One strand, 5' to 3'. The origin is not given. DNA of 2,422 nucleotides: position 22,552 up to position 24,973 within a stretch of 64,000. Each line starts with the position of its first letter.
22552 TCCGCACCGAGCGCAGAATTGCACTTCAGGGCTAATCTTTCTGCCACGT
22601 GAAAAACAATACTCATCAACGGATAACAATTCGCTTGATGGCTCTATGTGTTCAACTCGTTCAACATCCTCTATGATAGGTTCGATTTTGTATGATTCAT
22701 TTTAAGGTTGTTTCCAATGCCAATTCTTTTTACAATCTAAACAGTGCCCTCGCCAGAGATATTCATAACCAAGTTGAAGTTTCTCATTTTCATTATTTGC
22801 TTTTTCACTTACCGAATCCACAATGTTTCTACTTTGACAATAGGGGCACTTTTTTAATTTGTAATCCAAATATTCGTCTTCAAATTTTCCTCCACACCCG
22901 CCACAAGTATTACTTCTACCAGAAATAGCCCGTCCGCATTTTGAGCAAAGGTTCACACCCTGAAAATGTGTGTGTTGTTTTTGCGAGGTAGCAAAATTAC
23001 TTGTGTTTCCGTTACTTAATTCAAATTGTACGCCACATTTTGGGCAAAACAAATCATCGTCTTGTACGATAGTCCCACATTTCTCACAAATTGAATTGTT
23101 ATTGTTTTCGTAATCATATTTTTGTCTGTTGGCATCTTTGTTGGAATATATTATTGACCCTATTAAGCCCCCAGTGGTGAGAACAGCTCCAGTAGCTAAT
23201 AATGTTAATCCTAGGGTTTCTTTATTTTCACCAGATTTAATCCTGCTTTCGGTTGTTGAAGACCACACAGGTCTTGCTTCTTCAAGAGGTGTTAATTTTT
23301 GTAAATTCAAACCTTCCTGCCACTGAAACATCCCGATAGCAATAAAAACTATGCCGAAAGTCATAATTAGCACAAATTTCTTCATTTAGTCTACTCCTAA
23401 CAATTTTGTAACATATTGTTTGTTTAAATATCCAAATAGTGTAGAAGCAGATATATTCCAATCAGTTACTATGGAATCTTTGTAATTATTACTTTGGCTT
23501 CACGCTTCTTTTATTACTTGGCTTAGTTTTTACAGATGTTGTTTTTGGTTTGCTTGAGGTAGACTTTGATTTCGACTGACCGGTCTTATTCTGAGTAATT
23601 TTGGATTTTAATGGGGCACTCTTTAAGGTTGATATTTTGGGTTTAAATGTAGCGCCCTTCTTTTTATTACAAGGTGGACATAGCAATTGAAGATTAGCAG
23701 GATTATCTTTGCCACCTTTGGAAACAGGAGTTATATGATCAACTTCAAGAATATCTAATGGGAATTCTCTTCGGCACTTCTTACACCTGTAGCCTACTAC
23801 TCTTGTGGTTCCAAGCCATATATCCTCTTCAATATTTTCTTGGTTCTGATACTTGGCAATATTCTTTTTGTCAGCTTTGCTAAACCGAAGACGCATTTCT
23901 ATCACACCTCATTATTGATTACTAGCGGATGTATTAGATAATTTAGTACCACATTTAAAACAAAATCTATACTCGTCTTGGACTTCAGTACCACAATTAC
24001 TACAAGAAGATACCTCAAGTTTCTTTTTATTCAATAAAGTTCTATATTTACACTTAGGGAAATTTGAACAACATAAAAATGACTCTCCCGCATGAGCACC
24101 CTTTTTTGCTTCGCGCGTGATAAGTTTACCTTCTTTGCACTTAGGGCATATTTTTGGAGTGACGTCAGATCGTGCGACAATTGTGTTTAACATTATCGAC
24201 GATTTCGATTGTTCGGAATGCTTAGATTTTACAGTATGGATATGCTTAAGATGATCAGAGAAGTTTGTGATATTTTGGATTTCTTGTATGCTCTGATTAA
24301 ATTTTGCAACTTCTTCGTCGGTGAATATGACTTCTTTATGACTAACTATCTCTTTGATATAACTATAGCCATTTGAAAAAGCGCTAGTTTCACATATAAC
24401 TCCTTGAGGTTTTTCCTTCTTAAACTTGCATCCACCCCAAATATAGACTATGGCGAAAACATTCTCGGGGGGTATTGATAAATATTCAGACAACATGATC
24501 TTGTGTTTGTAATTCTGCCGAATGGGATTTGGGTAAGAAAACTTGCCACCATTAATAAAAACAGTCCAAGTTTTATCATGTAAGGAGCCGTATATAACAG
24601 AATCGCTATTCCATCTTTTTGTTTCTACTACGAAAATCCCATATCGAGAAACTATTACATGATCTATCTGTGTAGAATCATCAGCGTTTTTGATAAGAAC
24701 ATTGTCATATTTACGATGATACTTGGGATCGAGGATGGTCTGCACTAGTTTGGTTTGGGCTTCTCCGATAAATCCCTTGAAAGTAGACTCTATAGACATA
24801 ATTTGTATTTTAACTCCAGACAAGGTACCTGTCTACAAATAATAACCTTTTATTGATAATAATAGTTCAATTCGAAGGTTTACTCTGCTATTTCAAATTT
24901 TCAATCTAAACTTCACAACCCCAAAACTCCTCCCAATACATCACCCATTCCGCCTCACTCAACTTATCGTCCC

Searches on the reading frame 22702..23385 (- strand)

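Call 91: search_protein_families(library=pfam, proteins=[window:22702-23385:-], max_evalue=0.00001)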
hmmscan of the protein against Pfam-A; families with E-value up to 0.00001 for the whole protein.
window:22702-23385:- (227 aa): 4 families
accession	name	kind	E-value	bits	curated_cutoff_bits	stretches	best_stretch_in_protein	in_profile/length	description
PF12773.13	DZR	-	6.3e-10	39.5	27.3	0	147-188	1-35/45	Double zinc ribbon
PF13248.11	Zn_ribbon_3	-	2.7e-09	36.6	27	1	100-119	5-24/26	zinc-ribbon domain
PF13240.11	Zn_Ribbon_1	-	1.5e-07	31.4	25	1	100-118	2-20/23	zinc-ribbon domain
PF08271.17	Zn_Ribbon_TF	-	2.8e-07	30.4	29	0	89-111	12-33/43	TFIIB zinc-binding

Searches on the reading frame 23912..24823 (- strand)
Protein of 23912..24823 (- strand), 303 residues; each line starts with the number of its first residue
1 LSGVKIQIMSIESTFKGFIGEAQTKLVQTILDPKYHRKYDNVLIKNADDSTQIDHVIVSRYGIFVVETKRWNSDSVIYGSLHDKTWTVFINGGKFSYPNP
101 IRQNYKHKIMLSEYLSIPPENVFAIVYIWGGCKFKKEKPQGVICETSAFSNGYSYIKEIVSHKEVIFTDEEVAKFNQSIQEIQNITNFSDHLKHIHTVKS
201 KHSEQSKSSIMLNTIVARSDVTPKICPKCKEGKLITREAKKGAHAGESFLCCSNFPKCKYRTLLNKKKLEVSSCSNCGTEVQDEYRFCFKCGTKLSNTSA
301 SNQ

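Call 91: search_protein_families(library=pfam, proteins=[window:23912-24823:-], max_evalue=0.00001)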
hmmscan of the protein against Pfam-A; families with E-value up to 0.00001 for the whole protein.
window:23912-24823:- (303 aa): 5 families
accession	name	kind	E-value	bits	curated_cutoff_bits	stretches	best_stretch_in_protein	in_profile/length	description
PF08378.17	NERD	-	9.7e-24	84.5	22.1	1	16-127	1-109/111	Nuclease-related domain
PF01396.24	Zn_ribbon_Top1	-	9.9e-09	35.3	32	1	225-266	3-38/39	Topoisomerase DNA binding C4 zinc finger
PF13240.11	Zn_Ribbon_1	-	4.6e-08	33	25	1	274-295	2-23/23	zinc-ribbon domain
PF13248.11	Zn_ribbon_3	-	3.5e-07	29.9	27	1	273-295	4-26/26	zinc-ribbon domain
PF12773.13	DZR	-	6.3e-07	29.9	27.3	0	274-296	1-23/45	Double zinc ribbon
